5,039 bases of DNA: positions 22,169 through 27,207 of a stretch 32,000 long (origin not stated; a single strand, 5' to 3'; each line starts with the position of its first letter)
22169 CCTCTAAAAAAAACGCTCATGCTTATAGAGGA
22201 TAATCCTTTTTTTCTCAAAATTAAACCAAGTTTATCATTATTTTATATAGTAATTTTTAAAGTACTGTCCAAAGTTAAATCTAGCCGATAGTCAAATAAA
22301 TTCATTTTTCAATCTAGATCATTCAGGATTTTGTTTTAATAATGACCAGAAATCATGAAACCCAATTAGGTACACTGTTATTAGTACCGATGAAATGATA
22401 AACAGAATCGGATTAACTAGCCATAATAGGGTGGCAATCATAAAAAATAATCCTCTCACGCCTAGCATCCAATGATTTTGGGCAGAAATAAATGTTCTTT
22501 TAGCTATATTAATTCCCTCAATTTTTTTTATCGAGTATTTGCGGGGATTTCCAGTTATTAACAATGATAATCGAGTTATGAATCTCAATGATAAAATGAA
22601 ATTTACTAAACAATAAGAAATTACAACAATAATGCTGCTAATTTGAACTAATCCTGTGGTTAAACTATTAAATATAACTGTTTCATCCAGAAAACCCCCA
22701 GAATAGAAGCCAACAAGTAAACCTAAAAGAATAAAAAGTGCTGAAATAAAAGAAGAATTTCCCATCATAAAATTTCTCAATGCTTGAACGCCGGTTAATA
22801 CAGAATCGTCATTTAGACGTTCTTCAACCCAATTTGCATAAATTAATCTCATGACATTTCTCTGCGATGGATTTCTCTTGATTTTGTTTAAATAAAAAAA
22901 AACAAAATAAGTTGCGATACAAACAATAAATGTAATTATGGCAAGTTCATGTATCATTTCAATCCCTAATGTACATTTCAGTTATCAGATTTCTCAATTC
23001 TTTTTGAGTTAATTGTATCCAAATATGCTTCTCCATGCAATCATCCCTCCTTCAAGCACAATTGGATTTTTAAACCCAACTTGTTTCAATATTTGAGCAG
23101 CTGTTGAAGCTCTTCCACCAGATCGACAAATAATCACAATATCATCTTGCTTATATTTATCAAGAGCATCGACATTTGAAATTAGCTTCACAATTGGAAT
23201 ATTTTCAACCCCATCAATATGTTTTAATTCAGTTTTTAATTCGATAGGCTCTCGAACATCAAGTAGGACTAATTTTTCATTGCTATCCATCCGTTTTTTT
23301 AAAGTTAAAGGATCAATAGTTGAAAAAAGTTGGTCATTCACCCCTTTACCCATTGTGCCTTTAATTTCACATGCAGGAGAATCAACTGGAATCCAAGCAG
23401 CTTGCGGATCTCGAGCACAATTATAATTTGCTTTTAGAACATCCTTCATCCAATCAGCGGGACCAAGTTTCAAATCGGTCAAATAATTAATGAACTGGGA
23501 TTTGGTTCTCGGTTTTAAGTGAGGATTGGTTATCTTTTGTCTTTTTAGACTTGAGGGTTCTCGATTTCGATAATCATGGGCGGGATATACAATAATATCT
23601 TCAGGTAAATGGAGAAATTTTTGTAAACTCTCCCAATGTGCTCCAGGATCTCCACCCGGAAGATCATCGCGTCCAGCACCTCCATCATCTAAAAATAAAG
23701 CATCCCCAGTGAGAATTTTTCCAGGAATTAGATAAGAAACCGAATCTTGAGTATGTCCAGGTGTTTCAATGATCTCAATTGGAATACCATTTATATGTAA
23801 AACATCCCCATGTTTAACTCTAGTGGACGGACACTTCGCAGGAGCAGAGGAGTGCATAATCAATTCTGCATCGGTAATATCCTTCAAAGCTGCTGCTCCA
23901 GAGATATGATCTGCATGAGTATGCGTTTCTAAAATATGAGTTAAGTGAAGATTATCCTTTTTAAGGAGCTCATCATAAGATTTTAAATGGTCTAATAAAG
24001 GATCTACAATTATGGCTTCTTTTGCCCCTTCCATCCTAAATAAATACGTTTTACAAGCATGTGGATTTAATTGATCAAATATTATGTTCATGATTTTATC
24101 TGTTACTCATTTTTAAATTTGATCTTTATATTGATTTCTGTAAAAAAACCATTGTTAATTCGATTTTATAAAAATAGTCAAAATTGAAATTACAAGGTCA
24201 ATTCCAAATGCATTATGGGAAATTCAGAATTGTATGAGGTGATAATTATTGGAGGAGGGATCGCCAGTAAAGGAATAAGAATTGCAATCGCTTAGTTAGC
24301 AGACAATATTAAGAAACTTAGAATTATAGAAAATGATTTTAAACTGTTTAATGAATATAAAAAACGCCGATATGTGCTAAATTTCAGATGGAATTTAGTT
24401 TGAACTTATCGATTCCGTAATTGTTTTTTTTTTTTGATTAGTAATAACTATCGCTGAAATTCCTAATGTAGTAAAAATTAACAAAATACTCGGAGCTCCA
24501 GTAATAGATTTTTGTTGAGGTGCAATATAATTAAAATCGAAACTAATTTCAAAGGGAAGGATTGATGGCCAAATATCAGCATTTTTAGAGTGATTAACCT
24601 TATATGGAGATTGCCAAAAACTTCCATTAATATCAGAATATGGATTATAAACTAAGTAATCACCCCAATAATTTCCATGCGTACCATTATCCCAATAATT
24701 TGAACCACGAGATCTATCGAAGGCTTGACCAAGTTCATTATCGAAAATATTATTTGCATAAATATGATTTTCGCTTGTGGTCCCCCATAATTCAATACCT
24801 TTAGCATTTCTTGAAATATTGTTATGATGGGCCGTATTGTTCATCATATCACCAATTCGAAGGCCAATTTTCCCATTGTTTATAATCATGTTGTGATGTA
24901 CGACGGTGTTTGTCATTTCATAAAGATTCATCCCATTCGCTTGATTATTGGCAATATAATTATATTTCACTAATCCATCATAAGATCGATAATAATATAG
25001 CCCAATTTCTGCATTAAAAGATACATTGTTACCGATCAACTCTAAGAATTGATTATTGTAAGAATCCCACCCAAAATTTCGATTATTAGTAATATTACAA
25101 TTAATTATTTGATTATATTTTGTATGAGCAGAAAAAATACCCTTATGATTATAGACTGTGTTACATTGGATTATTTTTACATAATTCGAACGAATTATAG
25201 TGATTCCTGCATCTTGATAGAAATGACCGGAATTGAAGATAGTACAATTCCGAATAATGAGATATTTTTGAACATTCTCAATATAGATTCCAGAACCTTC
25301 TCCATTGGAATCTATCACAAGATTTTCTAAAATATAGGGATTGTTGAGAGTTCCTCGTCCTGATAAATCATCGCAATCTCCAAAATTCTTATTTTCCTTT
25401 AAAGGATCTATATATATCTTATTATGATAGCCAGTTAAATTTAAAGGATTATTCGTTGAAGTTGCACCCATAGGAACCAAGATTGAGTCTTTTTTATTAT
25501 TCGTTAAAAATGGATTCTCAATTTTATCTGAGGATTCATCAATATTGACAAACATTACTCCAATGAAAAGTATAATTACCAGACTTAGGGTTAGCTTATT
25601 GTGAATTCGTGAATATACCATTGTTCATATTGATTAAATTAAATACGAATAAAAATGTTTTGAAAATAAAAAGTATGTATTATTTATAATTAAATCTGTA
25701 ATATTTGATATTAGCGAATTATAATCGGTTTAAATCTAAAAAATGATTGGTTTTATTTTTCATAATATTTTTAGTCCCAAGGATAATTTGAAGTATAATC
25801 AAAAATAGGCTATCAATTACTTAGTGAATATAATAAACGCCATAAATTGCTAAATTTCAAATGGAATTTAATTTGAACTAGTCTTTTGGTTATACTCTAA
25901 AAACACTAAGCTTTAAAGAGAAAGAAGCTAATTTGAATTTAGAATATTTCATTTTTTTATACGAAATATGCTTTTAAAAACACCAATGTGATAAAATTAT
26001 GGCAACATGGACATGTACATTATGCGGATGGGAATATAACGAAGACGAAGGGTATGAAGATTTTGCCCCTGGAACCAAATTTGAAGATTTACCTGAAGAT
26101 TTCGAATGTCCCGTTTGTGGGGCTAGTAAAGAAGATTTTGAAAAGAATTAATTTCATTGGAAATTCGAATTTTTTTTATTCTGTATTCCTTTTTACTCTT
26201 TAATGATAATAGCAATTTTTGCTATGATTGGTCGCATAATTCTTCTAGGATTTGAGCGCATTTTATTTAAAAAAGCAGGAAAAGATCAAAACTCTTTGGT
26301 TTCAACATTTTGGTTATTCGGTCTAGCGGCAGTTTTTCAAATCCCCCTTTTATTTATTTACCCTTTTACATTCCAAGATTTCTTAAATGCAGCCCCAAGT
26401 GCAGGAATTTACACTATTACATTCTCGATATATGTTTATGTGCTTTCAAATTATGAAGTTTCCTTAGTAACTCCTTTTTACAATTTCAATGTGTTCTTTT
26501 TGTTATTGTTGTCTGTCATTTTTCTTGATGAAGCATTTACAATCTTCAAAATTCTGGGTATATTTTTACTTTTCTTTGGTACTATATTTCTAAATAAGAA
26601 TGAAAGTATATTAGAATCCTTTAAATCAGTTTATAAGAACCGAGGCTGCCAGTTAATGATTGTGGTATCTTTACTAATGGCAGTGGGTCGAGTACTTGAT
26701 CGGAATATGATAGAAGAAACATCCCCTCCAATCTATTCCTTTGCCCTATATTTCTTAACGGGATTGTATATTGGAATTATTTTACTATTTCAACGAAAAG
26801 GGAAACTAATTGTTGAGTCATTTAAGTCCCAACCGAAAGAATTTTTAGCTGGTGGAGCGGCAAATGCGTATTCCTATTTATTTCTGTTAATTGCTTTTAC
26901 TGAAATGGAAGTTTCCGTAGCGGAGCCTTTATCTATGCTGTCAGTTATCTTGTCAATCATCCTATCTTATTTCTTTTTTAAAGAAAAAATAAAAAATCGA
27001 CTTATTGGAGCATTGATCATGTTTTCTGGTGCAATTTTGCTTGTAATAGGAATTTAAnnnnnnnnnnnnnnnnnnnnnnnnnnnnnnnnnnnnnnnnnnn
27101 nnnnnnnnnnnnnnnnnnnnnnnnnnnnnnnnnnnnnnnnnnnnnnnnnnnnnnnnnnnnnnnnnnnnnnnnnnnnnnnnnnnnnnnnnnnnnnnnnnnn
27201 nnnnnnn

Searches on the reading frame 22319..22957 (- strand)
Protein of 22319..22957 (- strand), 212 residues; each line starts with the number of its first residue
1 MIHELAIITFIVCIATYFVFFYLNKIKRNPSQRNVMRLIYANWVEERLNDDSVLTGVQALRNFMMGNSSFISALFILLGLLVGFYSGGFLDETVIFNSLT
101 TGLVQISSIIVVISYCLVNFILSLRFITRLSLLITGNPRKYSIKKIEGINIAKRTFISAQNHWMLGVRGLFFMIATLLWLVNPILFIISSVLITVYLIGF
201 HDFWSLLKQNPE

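Call 20: search_protein_families(library=pfam, proteins=[window:22319-22957:-], max_evalue=0.001)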
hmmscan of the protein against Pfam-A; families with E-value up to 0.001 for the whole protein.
window:22319-22957:- (212 aa): 1 family
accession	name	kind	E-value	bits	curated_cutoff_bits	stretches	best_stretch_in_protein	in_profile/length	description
PF04654.17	DUF599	-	2.9e-25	89.3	27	1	6-203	2-207/211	Protein of unknown function, DUF599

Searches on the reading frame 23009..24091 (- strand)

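Call 20: search_protein_families(library=pfam, proteins=[window:23009-24091:-], max_evalue=0.001)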
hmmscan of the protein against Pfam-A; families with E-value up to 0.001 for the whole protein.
window:23009-24091:- (360 aa): 2 families
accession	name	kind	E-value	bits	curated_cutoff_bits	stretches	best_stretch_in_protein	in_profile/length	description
PF00753.33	Lactamase_B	-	1e-16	61.9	22.7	1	10-172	3-196/196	Metallo-beta-lactamase superfamily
PF00581.25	Rhodanese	-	2.5e-15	57.2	22.2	1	263-354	4-100/102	Rhodanese-like domain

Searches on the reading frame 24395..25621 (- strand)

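Call 20: search_protein_families(library=pfam, proteins=[window:24395-25621:-], max_evalue=0.001)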
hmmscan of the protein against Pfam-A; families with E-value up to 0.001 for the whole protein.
window:24395-25621:- (408 aa): 2 families
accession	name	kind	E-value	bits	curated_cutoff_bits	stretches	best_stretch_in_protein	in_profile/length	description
PF05048.19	NosD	-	1.2e-20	74.3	23.6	2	195-322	72-210/212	Periplasmic copper-binding protein (NosD)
PF13229.12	Beta_helix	-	2.7e-14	53.5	25.9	1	138-292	1-158/158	Right handed beta helix region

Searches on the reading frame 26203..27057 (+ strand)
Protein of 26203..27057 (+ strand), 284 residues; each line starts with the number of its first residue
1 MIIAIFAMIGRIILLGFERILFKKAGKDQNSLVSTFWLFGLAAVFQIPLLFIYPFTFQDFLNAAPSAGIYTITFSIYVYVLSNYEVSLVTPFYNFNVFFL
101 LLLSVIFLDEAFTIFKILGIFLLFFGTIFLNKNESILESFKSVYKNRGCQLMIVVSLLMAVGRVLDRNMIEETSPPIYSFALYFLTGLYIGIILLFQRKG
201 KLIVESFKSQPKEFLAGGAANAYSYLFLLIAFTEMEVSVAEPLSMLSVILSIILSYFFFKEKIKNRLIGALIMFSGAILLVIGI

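Call 20: search_protein_families(library=pfam, proteins=[window:26203-27057:+], max_evalue=0.001)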
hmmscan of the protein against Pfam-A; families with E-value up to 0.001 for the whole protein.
window:26203-27057:+ (284 aa): 3 families
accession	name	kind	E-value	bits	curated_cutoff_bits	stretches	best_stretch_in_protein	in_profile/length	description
PF00892.27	EamA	-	8.3e-25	88.1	28.2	2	147-281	2-134/135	EamA-like transporter family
PF05653.20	Mg_trans_NIPA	-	3.6e-07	30.1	26.2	1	232-282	70-121/295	Magnesium transporter NIPA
PF06800.18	Sugar_transport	-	0.00057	19.8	26.3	1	102-283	98-273/280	Sugar transport protein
